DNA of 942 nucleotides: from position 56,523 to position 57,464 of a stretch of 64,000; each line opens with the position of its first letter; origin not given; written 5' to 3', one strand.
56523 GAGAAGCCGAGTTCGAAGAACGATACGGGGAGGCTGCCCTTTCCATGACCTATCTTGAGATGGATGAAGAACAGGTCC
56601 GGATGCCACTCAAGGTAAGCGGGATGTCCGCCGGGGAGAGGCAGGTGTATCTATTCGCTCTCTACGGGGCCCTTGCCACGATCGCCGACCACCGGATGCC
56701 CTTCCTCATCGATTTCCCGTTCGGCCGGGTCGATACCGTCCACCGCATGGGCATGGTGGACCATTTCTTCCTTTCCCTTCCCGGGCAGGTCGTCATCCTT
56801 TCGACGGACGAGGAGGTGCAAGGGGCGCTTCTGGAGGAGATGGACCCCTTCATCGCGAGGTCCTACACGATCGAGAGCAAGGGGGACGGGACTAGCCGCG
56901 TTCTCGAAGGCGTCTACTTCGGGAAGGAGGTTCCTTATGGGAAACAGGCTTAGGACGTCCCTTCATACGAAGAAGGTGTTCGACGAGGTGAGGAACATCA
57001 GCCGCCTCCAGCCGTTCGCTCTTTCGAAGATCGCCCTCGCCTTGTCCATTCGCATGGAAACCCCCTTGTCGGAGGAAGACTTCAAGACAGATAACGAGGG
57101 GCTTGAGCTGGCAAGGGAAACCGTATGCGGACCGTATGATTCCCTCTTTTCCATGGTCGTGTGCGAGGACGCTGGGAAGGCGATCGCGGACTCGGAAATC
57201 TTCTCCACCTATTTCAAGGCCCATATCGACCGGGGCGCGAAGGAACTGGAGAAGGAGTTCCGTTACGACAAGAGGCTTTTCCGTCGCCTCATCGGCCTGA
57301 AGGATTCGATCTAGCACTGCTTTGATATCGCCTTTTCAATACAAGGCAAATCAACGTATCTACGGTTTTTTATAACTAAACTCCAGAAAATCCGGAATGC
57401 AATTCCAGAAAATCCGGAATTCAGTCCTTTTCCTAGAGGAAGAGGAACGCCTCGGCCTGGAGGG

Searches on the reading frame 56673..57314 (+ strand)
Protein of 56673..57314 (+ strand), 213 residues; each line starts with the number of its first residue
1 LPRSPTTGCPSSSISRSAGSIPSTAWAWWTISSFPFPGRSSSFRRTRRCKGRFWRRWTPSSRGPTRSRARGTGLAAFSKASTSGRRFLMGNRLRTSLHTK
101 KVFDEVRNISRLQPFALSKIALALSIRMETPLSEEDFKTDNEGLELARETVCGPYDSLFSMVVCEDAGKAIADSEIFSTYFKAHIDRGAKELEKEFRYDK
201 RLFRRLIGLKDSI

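Call 7: search_protein_families(library=ncbifam, proteins=[window:56673-57314:+], max_evalue=0.01)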
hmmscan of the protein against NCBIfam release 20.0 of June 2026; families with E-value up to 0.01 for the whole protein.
window:56673-57314:+ (213 aa): 1 family
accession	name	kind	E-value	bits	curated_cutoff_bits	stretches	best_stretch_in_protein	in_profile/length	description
TIGR03184.1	DNA_S_dndE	equivalog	2.9e-10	40.5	71.85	1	93-193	1-102/104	DNA sulfur modification protein DndE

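Call 8: search_protein_families(library=pfam, proteins=[window:56673-57314:+], max_evalue=10)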
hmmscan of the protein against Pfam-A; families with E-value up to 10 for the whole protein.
window:56673-57314:+ (213 aa): 1 family
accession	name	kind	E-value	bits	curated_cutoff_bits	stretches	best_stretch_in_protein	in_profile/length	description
PF08870.17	DndE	-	9e-17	61.8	25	1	92-197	1-108/111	DNA sulphur modification protein DndE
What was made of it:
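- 56937..57314 (+): dndE (125 aa). Pfam DndE 9e-17 (call 8).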
